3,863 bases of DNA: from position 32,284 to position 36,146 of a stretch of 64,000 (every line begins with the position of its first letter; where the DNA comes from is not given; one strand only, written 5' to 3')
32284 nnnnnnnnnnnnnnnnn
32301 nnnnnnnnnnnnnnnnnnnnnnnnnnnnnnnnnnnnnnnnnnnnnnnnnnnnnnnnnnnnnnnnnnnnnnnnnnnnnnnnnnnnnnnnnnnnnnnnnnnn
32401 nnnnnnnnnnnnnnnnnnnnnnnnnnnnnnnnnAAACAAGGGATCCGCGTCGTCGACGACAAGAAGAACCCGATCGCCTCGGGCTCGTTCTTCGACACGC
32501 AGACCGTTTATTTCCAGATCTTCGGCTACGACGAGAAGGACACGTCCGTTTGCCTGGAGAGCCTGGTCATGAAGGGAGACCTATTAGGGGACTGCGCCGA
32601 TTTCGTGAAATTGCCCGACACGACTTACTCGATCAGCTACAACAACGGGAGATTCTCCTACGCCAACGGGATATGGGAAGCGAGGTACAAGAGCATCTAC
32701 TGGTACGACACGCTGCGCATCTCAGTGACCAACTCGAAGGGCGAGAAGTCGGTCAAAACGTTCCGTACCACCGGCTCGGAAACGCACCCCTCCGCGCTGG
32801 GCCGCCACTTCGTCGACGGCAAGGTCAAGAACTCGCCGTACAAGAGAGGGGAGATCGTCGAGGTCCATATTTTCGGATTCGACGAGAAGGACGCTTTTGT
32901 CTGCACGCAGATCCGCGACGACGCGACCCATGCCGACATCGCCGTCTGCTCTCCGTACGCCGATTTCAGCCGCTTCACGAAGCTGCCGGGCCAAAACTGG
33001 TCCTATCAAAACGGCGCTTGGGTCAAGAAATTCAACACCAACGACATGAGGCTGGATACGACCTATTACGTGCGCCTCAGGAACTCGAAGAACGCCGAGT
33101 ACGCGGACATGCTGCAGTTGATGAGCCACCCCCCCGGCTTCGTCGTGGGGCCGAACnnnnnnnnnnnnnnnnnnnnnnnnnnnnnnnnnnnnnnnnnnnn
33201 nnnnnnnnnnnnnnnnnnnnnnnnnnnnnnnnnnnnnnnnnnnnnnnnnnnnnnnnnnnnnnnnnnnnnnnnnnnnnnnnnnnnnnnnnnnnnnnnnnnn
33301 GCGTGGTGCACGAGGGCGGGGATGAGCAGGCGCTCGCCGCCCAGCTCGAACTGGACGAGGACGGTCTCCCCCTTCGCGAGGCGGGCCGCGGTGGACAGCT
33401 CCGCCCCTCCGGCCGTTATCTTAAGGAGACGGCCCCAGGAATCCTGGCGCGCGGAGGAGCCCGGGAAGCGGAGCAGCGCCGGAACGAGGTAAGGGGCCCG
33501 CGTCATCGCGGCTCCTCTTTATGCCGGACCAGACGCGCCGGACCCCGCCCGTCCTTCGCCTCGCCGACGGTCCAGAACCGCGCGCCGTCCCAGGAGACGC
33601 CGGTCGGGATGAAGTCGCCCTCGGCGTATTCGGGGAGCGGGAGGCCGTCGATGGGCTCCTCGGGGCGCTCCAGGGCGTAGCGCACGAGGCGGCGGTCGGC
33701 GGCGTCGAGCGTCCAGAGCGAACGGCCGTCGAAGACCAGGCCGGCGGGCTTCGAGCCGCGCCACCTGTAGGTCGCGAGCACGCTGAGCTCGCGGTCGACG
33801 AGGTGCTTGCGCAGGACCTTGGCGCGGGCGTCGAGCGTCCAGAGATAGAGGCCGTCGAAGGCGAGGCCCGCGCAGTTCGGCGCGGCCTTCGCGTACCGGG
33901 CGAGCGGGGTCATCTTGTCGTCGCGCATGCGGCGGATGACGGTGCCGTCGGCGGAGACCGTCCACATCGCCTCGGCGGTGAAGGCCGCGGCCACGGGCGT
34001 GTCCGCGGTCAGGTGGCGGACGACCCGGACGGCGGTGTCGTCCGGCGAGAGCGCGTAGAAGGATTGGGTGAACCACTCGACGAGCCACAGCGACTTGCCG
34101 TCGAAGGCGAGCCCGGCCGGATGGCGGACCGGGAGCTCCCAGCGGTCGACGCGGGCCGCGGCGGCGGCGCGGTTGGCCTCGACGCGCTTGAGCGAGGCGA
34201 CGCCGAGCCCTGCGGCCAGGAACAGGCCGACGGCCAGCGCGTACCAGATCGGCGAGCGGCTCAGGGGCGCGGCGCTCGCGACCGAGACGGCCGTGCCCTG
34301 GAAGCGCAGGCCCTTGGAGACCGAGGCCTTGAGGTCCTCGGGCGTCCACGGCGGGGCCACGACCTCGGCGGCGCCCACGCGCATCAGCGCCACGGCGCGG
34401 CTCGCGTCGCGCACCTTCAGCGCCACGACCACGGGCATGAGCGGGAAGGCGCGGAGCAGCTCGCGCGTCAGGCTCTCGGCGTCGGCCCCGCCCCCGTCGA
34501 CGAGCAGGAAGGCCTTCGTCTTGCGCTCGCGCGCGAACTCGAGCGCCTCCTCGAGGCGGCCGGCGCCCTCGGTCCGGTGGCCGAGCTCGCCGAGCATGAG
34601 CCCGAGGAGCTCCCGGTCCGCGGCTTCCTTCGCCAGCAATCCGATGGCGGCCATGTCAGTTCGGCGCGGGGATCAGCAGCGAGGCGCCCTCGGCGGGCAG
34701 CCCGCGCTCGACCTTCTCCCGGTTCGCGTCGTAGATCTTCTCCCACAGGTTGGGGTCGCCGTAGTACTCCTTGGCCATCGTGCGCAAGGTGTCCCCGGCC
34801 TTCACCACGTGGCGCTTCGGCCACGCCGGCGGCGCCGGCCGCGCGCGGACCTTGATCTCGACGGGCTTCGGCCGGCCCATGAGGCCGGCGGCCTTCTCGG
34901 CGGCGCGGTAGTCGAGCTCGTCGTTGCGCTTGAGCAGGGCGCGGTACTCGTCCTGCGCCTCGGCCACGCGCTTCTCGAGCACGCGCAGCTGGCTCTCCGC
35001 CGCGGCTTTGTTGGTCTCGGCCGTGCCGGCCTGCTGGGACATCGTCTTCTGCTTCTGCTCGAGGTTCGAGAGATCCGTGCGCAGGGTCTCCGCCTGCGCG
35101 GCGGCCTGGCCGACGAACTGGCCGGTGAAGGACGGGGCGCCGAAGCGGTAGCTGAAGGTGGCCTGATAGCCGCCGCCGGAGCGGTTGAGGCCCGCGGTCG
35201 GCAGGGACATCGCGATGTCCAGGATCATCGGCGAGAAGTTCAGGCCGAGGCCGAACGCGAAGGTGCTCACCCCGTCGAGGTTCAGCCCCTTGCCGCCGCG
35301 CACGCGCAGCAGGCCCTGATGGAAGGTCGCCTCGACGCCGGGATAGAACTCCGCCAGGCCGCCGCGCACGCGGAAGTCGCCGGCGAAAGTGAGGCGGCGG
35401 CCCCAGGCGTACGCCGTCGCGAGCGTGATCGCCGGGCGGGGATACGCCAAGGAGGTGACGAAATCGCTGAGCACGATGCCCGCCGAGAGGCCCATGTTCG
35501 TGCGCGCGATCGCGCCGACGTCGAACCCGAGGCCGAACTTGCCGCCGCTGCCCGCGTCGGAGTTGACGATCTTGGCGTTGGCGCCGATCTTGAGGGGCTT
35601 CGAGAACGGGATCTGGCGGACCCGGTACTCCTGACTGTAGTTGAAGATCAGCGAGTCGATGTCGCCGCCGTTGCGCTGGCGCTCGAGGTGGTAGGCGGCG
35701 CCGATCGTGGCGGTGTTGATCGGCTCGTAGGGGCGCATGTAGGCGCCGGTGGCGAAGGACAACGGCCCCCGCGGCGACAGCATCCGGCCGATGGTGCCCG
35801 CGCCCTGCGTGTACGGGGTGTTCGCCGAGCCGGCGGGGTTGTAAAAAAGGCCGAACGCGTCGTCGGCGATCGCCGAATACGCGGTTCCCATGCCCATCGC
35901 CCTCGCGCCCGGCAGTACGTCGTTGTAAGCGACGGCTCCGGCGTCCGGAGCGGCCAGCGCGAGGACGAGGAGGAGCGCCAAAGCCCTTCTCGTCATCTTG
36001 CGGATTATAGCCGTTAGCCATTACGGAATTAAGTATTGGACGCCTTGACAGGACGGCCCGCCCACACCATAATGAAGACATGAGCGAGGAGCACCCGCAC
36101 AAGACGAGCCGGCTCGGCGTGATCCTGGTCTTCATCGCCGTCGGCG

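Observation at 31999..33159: Secreted protein built from two copies of an unrecognised roughly 70-aa Cys-containing beta domain, encoded in a low-GC (about 55%) segment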

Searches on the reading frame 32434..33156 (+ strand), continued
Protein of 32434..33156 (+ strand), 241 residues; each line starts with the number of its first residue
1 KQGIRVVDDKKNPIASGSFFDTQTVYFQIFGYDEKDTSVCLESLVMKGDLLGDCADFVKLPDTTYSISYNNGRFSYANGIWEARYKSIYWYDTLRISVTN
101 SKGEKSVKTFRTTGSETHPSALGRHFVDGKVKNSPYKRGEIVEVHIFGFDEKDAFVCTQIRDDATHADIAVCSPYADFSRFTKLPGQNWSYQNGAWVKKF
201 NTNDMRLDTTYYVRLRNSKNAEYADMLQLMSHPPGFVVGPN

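Call 84: find_encoding_contigs(protein=P0012, flank=8000)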
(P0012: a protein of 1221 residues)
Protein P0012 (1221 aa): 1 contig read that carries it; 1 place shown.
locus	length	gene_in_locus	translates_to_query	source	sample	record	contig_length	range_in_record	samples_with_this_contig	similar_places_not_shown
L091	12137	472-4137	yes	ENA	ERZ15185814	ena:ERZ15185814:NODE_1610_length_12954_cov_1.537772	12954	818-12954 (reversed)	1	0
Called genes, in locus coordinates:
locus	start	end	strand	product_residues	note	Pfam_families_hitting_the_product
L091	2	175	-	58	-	?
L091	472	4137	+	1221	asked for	PF14099:Polysacc_lyase (weak), PF17847:GlcV_C_terminal (faint)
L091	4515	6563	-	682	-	PF00795:CN_hydrolase, PF02540:NAD_synthase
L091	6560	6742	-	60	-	-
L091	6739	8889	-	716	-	PF01926:MMR_HSR1, PF02421:FeoB_N, PF07670:Gate, PF07664:FeoB_C, PF07670:Gate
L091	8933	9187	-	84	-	PF04023:FeoA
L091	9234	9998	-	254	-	PF01135:PCMT (faint), PF05050:Methyltransf_21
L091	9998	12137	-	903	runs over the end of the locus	PF01751:Toprim, PF01131:Topoisom_bac, PF13368:Toprim_C_rpt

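Call 90: find_encoding_contigs(protein=P0005, flank=8000)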
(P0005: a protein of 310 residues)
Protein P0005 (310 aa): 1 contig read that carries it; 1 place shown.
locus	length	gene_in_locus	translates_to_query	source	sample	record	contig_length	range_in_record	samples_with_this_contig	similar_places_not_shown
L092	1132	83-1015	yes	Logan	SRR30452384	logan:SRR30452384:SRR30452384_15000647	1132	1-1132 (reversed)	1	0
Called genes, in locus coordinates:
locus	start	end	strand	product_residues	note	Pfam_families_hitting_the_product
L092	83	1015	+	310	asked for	-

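Call 91: find_encoding_contigs(protein=P0007, flank=8000)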
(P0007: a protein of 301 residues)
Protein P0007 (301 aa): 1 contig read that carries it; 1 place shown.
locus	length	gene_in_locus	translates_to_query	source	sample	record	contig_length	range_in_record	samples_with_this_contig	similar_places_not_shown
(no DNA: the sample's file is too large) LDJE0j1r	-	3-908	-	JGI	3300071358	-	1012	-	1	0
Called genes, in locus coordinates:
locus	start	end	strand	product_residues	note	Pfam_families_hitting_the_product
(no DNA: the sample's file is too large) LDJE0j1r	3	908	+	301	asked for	?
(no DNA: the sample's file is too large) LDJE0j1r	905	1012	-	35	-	?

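Call 95: search_protein_families(library=phrogs, proteins=[P0004, P0012], max_evalue=0.01)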
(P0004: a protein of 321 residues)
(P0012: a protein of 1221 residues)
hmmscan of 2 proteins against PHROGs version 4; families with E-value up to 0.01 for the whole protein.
P0004 (321 aa): 0 families

P0012 (1221 aa): 7 families
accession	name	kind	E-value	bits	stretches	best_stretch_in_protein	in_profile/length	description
phrog_22737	-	unknown function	0.00027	21.8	0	1060-1069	38-47/83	-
phrog_6240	-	unknown function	0.00041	21.2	0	560-575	21-36/43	-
phrog_11874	-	unknown function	0.00042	21.5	0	968-981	7-20/65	-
phrog_9076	-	unknown function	0.0013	20.1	0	1112-1129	30-47/73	-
phrog_3579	-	unknown function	0.0017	19.6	0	1106-1134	35-63/85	-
phrog_8141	-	unknown function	0.0019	19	0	287-315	26-54/62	-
phrog_30536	-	unknown function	0.0073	17.5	0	1135-1154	20-39/76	-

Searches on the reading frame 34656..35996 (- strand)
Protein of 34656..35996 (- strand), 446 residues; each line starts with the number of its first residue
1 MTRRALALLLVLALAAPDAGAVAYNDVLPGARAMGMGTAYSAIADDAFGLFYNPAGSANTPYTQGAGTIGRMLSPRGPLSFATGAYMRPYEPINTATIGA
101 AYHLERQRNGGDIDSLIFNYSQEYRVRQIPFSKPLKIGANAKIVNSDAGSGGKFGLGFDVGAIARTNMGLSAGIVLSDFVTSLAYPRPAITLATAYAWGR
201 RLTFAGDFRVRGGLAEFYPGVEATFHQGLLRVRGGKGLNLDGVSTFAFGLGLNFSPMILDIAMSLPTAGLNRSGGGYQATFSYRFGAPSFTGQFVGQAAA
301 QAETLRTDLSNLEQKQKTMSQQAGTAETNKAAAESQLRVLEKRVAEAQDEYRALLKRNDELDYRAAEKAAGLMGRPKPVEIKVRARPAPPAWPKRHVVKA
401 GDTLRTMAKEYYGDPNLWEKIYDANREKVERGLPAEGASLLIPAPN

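Call 23: search_protein_families(library=pfam, proteins=[window:34656-35996:-], max_evalue=0.01)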
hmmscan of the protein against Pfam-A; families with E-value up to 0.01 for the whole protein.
window:34656-35996:- (446 aa): 2 families
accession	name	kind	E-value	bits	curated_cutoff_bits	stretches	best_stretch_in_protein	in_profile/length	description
PF08614.16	ATG16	-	0.00032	21.4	33.7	1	297-371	78-152/200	Autophagy protein 16 (ATG16)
PF25526.1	LIP-1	-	0.0067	16.2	34.1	1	300-371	38-109/250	Liprin-alpha-like coiled coil domain 2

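Call 73: search_protein_families(library=padloc, proteins=[window:34656-35996:-], max_evalue=0.01)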
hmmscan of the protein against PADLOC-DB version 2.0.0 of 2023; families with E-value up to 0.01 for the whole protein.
window:34656-35996:- (446 aa): 1 family
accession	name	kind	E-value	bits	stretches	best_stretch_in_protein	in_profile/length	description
PDLC00578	JetC3|JetC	-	0.0015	14.3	1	289-370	780-861/1451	DUF3584 domain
